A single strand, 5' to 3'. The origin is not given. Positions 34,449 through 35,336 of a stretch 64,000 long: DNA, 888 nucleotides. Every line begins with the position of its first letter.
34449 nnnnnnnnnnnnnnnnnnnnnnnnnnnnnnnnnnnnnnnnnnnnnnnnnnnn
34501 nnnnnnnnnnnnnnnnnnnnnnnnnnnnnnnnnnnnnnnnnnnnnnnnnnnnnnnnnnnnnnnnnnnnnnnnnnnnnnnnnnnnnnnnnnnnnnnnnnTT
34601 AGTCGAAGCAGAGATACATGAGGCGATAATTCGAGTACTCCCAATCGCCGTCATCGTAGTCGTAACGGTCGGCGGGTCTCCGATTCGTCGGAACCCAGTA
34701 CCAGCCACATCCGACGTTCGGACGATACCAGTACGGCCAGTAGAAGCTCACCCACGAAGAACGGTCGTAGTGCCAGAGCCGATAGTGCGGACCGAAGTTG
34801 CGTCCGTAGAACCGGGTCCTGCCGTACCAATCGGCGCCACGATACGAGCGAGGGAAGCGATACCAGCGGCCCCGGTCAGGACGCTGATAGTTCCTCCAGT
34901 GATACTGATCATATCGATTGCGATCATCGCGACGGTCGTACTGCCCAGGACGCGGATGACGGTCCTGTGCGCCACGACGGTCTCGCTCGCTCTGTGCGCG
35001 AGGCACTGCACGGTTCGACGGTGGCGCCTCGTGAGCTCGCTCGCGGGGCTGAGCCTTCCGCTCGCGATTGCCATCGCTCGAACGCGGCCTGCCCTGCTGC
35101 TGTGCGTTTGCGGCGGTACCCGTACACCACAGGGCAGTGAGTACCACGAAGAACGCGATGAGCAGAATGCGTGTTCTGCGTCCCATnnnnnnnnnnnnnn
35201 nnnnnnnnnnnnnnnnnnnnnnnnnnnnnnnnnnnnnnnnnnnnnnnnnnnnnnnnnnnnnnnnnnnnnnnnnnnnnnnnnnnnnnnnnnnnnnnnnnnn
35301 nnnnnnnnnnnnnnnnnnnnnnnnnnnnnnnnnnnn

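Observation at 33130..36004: Operon pairing an M16 peptidase with a signal-peptide-bearing R/D/Y/W low-complexity secreted protein, a mini HExxH protein and a DUF378 protein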

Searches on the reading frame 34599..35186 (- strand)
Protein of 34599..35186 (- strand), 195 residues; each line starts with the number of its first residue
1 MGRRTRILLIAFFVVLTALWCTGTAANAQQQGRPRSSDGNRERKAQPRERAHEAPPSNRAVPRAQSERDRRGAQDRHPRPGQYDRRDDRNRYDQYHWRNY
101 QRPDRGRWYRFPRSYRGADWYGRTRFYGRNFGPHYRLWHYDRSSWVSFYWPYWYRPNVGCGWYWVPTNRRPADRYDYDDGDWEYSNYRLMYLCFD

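Call 3: search_protein_families(library=pfam, proteins=[window:34599-35186:-], max_evalue=0.1)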
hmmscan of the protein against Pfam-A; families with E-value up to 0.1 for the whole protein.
window:34599-35186:- (195 aa): 0 families

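Call 5: find_homologous_proteins(query=window:34599-35186:-)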
Query window:34599-35186:- (195 aa): 10 proteins with E <= 0.001 among 38 candidates.
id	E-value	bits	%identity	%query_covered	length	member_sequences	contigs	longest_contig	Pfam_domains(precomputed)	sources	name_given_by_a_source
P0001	3.7e-133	460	100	100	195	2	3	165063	-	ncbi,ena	-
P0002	1.3e-32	131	41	100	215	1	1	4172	-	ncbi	-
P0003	1.6e-32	131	42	100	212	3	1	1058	-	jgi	-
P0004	2.9e-29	120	37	100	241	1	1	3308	-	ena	-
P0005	7.1e-21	93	38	100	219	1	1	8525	-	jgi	jgi:hypothetical protein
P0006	5.3e-18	84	39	100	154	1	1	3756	-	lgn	-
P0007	7.1e-10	57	35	98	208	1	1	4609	-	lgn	-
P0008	1.2e-7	50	35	82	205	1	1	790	-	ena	-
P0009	6.8e-7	47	35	89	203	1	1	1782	-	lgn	-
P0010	2.5e-6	45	44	70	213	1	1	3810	-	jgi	-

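Call 8: find_encoding_contigs(protein=P0001, flank=10000, max_places=4)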
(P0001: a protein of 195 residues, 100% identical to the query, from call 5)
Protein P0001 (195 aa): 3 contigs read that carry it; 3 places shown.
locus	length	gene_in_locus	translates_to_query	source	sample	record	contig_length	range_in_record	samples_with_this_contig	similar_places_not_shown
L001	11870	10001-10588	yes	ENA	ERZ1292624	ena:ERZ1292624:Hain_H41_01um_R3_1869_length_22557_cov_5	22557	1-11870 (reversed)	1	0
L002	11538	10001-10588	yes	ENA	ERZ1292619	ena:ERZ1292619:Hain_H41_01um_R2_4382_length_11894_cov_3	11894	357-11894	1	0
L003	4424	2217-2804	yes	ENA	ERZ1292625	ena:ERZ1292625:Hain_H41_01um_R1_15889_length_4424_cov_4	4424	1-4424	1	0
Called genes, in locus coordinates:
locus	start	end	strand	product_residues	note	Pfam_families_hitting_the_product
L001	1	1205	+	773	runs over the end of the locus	PF13431:TPR_17 (faint), PF04932:Wzy_C, PF00515:TPR_1 (faint), PF07719:TPR_2 (faint), PF13414:TPR_11 (faint), PF13428:TPR_14 (faint), PF13432:TPR_16 (faint), PF21033:RMD1-3 (weak), +3 more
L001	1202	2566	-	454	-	PF13727:CoA_binding_3 (weak), PF02397:Bac_transf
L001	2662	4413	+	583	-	-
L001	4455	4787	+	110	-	PF02482:Ribosomal_S30AE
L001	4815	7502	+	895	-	PF07517:SecA_DEAD, PF01043:SecA_PP_bind, PF21090:P-loop_SecA, PF07516:SecA_SW, PF02810:SEC-C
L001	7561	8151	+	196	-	PF02545:Maf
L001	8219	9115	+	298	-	PF01210:NAD_Gly3P_dh_N, PF07479:NAD_Gly3P_dh_C, PF20618:GPD_NAD_C_bact (weak)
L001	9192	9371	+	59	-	PF04070:DUF378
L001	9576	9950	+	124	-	-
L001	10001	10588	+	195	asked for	-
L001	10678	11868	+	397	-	?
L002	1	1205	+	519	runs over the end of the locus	?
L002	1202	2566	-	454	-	PF13727:CoA_binding_3 (weak), PF02397:Bac_transf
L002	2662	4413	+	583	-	-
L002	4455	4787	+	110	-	PF02482:Ribosomal_S30AE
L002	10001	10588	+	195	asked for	-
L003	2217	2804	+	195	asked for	-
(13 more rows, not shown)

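Call 9: find_related_loci(query=A1, collection=genome_contigs, flank=8000)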
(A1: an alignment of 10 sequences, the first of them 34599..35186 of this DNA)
Query A1 (195 aa) in genome_contigs; peptide patterns used: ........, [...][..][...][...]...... (x = any residue, [..] = any of these).
33 stretches matched a pattern, but none encodes a relative of the query by tblastn (E <= 1e-3).

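Call 11: find_related_loci(query=A1, collection=metagenome_contigs, flank=8000)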
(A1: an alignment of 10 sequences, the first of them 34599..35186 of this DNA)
Query A1 (195 aa) in metagenome_contigs; peptide patterns used: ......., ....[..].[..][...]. (x = any residue, [..] = any of these).
187 stretches matched a pattern; 5 encode a relative of the query (tblastn E <= 1e-3); 5 distinct loci.
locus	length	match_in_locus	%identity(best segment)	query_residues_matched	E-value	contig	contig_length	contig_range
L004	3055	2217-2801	100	1-195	3e-134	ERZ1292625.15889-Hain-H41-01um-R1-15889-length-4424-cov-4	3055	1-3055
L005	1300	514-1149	41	1-195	1e-37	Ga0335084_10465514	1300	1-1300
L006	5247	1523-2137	38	1-195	6e-30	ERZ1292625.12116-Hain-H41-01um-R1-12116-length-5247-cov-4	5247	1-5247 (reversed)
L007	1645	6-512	42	27-195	3e-28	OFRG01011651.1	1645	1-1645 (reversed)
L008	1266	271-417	55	146-195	8e-8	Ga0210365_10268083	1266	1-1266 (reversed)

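Call 12: find_encoding_contigs(protein=P0005, flank=8000, max_places=3)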
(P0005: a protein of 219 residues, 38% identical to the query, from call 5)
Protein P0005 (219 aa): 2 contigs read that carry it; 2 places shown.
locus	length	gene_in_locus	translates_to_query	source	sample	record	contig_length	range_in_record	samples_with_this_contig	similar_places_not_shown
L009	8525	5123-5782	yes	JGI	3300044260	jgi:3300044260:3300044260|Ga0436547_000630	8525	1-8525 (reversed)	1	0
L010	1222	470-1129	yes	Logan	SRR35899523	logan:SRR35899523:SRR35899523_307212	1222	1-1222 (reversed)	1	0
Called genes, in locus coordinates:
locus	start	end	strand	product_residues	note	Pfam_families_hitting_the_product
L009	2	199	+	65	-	?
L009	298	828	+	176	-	PF02545:Maf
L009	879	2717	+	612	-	PF00122:E1-E2_ATPase, PF00702:Hydrolase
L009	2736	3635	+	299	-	PF02558:ApbA (faint), PF01210:NAD_Gly3P_dh_N, PF07479:NAD_Gly3P_dh_C, PF20618:GPD_NAD_C_bact (weak)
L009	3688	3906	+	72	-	PF04070:DUF378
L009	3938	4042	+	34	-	-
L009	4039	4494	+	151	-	-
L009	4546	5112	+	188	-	-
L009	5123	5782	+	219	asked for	-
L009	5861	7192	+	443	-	-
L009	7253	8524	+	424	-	?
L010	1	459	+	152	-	?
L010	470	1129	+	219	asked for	-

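Call 13: find_encoding_contigs(protein=P0007, flank=8000, max_places=3)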
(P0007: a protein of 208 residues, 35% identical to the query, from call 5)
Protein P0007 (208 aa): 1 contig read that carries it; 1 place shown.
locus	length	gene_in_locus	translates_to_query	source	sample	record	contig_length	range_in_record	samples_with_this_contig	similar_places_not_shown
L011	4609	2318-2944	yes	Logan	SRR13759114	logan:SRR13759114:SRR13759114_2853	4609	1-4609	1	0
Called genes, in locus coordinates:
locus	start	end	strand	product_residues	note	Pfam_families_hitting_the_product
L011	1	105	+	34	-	?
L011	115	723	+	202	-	PF02545:Maf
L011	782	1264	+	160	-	PF01988:VIT1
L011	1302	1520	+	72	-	PF04070:DUF378 (weak)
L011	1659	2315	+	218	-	-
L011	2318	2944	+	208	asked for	-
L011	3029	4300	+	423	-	PF00675:Peptidase_M16, PF05193:Peptidase_M16_C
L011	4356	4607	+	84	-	?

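Call 23: search_protein_families(library=ncbifam, proteins=[window:34599-35186:-], max_evalue=0.1)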
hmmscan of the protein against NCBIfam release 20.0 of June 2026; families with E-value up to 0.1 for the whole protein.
window:34599-35186:- (195 aa): 0 families

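Call 41: search_protein_representatives(alignment_id=A1)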
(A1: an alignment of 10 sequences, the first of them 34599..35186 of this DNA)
Query: 10 sequences, 216 profile positions. Proteins with E-value up to 0.001 (for the whole library): 36; up to 1e-10: 28; up to 1e-30: 14. The best 36 are listed.
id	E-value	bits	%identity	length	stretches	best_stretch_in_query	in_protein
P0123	2.4e-61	223.8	-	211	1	2-216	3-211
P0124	5.6e-61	222.6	-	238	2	52-216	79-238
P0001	6.3e-59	215.9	-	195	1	1-216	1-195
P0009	3.3e-53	197.2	-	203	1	3-216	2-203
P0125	1.2e-51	192.0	-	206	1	6-216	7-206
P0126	1.1e-49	185.6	-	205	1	1-216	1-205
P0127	3.3e-49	184.1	-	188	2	82-216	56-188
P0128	4.0e-47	177.3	-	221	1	1-216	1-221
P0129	2.9e-44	167.9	-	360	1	16-216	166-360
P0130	8.7e-41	156.6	-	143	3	132-216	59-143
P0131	1.8e-40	155.6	-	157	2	103-215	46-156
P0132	3.5e-38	148.1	-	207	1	14-216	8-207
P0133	6.6e-36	140.6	-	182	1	65-216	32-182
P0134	8.3e-36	140.3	-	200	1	4-215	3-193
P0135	1.4e-27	113.5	-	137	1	84-216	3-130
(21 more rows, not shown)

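Call 52: find_encoding_contigs(protein=P0010, flank=5000, max_places=2)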
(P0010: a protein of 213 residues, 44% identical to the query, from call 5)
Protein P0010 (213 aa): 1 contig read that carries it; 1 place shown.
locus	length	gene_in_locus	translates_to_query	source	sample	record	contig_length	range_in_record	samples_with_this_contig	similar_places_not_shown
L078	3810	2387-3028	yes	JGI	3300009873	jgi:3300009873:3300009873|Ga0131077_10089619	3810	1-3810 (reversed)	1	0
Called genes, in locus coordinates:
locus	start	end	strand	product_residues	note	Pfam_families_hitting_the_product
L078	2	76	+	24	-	?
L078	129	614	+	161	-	PF01988:VIT1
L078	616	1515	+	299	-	PF02558:ApbA (weak), PF01210:NAD_Gly3P_dh_N, PF07479:NAD_Gly3P_dh_C, PF20618:GPD_NAD_C_bact (weak)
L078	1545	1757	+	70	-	PF04070:DUF378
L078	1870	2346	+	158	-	-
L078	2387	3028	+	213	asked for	-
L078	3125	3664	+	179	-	-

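Call 53: find_encoding_contigs(protein=P0009, flank=5000, max_places=2)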
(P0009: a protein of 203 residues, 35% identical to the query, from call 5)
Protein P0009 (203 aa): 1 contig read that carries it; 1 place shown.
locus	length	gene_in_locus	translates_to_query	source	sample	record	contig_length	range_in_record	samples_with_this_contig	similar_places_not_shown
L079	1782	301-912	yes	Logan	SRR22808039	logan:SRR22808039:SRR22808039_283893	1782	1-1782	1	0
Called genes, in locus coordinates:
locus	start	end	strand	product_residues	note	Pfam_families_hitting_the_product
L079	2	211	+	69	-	?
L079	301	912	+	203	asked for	-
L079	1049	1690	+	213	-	PF00149:Metallophos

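Call 54: find_encoding_contigs(protein=P0002, flank=5000, max_places=2)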
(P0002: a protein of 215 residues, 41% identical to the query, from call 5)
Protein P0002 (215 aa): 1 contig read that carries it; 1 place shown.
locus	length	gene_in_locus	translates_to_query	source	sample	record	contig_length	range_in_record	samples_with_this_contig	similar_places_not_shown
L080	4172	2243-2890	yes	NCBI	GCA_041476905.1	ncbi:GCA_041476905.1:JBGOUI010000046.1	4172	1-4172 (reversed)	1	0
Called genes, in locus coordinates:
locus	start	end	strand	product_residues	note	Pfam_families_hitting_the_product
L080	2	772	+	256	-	?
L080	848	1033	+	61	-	PF04070:DUF378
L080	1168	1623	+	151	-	-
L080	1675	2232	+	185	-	-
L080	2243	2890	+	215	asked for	-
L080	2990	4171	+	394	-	?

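Call 56: predict_structure(alignment_id=A3)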
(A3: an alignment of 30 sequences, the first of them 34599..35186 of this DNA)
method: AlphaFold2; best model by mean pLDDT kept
length: 195 residues; sequences in the alignment: 30
mean_pLDDT: 73.2   pTM: 0.53
mean pLDDT of the five models: 73.2, 73.0, 72.8, 72.3, 71.0
residues with pLDDT >= 90: 78; 70-90: 31; 50-70: 37; < 50: 49
segments of 3 or more residues with pLDDT < 50: 38-56, 61-88
pLDDT, mean of each block of 10 residues (from residue 1): 93 94 63 50 46 47 47 44 47 68 72 80 88 93 94 92 95 75 93 93
secondary structure, 60 per line:
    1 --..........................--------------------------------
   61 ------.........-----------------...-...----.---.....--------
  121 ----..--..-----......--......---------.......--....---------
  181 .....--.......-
elements in order: H3-28 H67-75 E108-112 E136-141 E144-149 E159-165 E168-171 E181-185 E188-194

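Call 69: fold_search(model_id=the predicted structure, library=pdb)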
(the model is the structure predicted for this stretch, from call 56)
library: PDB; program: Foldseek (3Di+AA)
matches with E <= 10: 13; with E <= 0.001: 0
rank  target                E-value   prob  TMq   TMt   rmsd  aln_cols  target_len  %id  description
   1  8gmx                  5.1e+00  0.04  0.15  0.18   7.7        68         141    3  Crystal structure of pilin-specific sortase SrtC2 from Lactobacillus rhamnosus GG (released 2023-08-30)
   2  9mu3_E                6.0e+00  0.02  0.09  0.11   6.5        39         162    8  SaPI1 neck structure (released 2025-05-07)
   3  5xhh_B                6.4e+00  0.02  0.15  0.18  10.8       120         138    9  crystal structure of Hcp1 from Salmonella typhimurium (released 2018-03-07)
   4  9c1m_Q                6.7e+00  0.02  0.12  0.05   4.9        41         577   10  HerA-DUF assembly 1 (released 2025-06-04)
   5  6w19_1                7.1e+00  0.02  0.10  0.06   7.1        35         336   11  Structures of Capsid and Capsid-Associated Tegument Complex inside the Epstein-Barr Virus (released 2020-07-15)
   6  5xhh_C                7.1e+00  0.01  0.14  0.18  10.9       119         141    8  crystal structure of Hcp1 from Salmonella typhimurium (released 2018-03-07)
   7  7z48_P                7.6e+00  0.01  0.09  0.06  10.7        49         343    6  Bottom part (C5) of bacteriophage SU10 capsid (released 2022-08-10)
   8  6gwf                  8.0e+00  0.02  0.11  0.05  10.2        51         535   16  Alpha-galactosidase mutant D387A from Thermotoga maritima in complex with intact cyclohexene-based carbasugar mimic of g (released 2018-08-22)
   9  6toa_G                8.0e+00  0.02  0.09  0.12   5.6        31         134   16  Neck of empty GTA particle computed with C6 symmetry (released 2020-07-22)
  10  1dp7_P                8.0e+00  0.01  0.08  0.16   4.1        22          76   14  COCRYSTAL STRUCTURE OF RFX-DBD IN COMPLEX WITH ITS COGNATE X-BOX BINDING SITE (released 2000-03-06)
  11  7joe_I                9.0e+00  0.02  0.11  0.13  10.2        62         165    8  Crystal structure of BbKI complexed with Human Kallikrein 4 (released 2021-07-21)
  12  6tba_50               9.0e+00  0.01  0.11  0.15   5.9        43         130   16  Virion of native gene transfer agent (GTA) particle (released 2020-07-22)
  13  9j1j_B                9.5e+00  0.01  0.10  0.12   5.8        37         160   11  Cap region of monocin (released 2025-01-08)

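Call 76: search_protein_families(library=padloc, proteins=[window:34599-35186:-], max_evalue=0.01)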
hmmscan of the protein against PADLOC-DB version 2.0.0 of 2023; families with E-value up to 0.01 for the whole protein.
window:34599-35186:- (195 aa): 0 families

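Call 77: search_protein_families(library=phrogs, proteins=[window:34599-35186:-, L009:4546-5112:+], max_evalue=0.01)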
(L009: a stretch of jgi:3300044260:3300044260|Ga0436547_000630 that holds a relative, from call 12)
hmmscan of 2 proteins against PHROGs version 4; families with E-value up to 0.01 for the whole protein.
window:34599-35186:- (195 aa): 0 families

L009:4546-5112:+ (188 aa): 0 families
